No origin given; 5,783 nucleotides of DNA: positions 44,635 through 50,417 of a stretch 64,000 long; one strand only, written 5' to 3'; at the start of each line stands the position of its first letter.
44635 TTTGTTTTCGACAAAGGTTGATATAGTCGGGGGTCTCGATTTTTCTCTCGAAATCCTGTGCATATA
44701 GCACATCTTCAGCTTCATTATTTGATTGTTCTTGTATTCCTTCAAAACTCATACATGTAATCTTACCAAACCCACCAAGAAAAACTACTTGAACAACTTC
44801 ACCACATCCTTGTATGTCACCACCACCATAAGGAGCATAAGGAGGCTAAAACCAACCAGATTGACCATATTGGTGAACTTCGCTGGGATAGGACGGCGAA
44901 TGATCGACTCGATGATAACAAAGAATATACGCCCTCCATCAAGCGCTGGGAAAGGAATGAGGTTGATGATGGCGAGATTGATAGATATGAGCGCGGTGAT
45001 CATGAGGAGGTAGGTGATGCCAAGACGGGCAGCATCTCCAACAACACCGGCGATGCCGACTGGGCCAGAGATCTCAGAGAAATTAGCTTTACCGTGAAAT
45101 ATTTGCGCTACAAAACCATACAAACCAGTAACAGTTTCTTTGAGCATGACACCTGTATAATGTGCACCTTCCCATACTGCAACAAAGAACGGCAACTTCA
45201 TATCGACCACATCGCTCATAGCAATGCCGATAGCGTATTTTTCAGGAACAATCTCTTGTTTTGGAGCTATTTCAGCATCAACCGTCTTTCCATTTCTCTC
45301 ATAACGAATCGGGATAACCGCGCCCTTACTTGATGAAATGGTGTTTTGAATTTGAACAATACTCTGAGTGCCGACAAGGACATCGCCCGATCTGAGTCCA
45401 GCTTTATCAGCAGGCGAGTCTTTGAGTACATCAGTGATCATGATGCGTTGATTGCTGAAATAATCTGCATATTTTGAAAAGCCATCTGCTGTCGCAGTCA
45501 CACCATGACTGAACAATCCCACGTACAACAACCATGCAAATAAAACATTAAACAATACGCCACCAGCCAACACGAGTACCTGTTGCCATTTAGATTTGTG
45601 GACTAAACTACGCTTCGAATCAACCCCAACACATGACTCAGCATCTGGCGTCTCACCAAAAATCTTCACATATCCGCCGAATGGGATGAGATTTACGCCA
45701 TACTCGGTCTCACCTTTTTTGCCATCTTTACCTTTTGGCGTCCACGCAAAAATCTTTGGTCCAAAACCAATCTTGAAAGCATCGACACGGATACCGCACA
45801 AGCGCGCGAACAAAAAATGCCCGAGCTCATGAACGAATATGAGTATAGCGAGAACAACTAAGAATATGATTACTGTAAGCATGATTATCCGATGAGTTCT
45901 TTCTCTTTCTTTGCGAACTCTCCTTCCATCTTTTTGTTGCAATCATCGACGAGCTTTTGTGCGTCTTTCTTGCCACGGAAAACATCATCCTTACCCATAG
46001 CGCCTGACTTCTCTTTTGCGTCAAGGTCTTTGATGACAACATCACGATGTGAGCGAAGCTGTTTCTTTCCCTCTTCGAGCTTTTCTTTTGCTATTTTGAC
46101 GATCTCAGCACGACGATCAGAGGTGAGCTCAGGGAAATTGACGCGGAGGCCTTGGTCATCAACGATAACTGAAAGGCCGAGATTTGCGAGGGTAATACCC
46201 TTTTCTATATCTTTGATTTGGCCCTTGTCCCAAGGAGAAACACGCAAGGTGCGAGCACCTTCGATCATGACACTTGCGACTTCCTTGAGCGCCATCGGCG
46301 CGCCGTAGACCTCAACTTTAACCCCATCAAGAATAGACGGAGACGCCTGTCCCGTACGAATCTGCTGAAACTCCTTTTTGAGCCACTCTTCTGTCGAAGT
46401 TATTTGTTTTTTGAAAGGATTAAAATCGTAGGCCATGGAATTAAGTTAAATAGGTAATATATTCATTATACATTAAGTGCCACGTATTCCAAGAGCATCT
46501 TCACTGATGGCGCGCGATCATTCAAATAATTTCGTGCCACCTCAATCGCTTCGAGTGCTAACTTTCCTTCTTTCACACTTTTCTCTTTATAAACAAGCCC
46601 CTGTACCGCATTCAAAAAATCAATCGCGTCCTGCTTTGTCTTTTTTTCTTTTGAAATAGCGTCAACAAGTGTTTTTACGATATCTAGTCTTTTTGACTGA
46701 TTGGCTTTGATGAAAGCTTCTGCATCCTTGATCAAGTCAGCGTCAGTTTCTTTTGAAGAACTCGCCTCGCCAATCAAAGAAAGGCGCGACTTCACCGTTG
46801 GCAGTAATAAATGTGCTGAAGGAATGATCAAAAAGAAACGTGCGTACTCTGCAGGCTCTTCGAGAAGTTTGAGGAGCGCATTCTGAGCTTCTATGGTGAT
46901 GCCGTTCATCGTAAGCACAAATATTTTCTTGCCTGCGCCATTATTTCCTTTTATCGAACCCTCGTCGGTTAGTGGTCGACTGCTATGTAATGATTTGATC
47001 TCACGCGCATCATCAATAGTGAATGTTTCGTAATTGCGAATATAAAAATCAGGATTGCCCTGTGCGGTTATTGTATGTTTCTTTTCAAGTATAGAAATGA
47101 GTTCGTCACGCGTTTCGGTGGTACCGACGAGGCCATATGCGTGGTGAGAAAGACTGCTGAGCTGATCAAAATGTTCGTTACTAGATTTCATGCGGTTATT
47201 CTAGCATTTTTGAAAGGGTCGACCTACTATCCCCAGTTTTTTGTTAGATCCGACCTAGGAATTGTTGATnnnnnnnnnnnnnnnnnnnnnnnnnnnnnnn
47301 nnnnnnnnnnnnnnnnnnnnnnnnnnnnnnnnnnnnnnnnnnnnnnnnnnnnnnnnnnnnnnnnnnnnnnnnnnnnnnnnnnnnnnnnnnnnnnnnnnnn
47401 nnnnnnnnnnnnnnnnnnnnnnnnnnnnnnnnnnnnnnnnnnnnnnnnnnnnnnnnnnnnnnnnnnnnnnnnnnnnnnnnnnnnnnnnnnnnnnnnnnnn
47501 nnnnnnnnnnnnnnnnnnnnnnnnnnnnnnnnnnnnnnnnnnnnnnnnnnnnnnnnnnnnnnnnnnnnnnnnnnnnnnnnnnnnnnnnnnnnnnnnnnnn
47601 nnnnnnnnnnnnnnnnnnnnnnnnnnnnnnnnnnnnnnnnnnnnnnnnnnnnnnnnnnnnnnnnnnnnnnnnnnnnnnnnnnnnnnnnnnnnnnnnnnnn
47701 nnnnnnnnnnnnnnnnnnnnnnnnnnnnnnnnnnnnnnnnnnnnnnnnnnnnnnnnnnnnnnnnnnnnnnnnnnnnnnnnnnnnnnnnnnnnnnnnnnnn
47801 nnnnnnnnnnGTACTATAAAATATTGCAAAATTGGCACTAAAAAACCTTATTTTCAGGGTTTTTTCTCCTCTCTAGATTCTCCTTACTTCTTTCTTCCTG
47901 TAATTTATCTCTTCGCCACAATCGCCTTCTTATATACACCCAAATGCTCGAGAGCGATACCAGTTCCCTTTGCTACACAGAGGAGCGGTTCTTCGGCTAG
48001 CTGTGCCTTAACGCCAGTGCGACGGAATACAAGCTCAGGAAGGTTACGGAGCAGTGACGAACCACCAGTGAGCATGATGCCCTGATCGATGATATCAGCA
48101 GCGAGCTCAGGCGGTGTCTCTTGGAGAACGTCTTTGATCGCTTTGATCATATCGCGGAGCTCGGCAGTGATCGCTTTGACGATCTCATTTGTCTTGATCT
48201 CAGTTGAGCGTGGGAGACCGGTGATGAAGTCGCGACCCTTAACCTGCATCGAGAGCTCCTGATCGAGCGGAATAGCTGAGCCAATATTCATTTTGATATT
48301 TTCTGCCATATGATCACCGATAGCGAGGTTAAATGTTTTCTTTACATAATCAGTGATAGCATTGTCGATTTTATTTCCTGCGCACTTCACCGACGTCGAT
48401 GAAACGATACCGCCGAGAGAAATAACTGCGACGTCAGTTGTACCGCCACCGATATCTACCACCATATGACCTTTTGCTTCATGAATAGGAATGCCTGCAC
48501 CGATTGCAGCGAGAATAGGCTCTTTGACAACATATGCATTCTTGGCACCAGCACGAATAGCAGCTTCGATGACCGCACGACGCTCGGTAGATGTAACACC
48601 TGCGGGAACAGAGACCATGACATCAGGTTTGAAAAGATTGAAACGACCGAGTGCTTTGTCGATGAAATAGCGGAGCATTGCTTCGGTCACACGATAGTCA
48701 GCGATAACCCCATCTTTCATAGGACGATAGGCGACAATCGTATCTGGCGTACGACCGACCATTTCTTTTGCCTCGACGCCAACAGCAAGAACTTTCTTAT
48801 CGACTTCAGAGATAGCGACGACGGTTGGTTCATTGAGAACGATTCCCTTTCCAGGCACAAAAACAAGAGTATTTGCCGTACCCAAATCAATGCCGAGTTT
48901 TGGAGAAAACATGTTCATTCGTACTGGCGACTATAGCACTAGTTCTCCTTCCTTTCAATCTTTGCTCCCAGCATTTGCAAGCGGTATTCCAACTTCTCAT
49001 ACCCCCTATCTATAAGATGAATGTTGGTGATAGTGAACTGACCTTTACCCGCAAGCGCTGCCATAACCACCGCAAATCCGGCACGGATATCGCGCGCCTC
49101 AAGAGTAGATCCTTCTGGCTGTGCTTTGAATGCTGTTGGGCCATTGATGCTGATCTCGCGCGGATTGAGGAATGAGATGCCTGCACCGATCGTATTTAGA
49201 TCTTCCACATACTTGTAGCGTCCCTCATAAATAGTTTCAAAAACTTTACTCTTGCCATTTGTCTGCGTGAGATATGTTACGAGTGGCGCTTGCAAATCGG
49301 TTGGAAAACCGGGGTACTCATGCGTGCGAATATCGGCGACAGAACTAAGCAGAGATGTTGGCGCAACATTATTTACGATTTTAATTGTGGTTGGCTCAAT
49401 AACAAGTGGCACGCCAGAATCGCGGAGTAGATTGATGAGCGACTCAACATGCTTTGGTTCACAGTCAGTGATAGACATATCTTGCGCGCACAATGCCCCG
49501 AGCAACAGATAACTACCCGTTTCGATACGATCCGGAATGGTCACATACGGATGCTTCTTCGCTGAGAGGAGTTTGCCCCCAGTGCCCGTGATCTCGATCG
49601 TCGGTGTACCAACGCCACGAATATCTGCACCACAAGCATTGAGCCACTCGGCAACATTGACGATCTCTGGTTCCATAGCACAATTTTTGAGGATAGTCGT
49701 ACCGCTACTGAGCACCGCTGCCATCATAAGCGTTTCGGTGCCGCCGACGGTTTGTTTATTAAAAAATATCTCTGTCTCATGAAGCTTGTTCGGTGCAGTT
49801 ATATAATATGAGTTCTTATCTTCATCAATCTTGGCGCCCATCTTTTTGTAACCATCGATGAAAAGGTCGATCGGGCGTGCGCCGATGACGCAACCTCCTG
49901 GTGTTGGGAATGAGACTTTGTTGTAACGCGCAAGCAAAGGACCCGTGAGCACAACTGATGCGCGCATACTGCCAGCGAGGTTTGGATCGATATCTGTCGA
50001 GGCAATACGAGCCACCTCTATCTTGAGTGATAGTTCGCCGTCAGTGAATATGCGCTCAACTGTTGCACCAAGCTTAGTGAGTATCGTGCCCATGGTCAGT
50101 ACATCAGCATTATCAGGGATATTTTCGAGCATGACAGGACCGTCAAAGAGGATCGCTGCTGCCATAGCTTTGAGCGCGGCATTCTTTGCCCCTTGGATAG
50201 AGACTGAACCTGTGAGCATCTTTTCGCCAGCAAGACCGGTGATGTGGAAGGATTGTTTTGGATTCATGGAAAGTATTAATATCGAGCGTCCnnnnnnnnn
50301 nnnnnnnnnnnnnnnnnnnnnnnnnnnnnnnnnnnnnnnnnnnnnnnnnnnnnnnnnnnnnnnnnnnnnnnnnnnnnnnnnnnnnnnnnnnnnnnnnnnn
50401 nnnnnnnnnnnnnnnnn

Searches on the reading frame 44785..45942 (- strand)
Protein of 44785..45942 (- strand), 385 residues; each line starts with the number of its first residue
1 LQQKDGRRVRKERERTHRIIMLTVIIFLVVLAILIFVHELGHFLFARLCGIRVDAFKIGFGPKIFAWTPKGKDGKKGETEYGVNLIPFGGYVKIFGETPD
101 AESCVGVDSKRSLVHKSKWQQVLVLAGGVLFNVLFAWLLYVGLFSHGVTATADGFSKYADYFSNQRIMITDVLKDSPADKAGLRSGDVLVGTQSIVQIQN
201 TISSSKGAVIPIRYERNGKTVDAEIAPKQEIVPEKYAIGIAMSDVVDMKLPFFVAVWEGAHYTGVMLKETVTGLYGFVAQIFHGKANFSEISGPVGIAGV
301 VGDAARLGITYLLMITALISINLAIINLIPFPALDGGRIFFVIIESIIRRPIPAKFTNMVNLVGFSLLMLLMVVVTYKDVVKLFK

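Call 8: search_protein_families(library=pfam, proteins=[window:44785-45942:-], max_evalue=0.00001)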
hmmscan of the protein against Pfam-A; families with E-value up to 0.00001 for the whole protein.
window:44785-45942:- (385 aa): 1 family
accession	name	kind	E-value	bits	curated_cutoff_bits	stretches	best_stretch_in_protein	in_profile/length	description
PF02163.28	Peptidase_M50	-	2.1e-59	201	27.2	1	27-371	2-221/221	Peptidase family M50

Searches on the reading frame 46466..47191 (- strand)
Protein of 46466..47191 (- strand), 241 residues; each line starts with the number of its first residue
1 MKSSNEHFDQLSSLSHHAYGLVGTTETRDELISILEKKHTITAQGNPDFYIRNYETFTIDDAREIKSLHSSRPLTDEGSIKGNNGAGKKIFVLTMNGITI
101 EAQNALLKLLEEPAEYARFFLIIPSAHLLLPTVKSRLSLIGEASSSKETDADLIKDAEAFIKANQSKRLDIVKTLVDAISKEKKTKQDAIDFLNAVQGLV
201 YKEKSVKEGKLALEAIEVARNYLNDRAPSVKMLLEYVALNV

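Call 14: search_protein_families(library=pfam, proteins=[window:46466-47191:-], max_evalue=0.0001)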
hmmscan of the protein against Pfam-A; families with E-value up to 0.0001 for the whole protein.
window:46466-47191:- (241 aa): 1 family
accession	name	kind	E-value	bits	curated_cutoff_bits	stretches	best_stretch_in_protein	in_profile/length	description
PF13177.12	DNA_pol3_delta2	-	6.2e-13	49.5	27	1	62-140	78-155/161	DNA polymerase III, delta subunit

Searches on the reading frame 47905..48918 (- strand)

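Call 14: search_protein_families(library=pfam, proteins=[window:47905-48918:-], max_evalue=0.0001)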
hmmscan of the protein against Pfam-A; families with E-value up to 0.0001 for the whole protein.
window:47905-48918:- (337 aa): 4 families
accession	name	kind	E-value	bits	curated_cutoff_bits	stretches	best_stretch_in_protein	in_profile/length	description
PF06723.19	MreB_Mbl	-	5.9e-135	449.7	27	1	7-327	3-323/327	MreB/Mbl protein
PF00012.26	HSP70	-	9.3e-13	47.7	20.6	1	99-320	135-369/599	Hsp70 protein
PF14450.12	FtsA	-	7e-12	46.2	31.8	1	152-310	1-112/127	Cell division protein FtsA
PF00022.25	Actin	-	9.1e-12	44.7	27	1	31-195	31-190/410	Actin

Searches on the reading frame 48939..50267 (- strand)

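Call 8: search_protein_families(library=pfam, proteins=[window:48939-50267:-], max_evalue=0.00001)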
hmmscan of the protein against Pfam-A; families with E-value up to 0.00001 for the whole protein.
window:48939-50267:- (442 aa): 1 family
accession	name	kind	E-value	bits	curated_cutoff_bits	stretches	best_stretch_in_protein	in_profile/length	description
PF00275.25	EPSP_synthase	-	2.5e-63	214.7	22.8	1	14-428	3-415/417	EPSP synthase (3-phosphoshikimate 1-carboxyvinyltransferase)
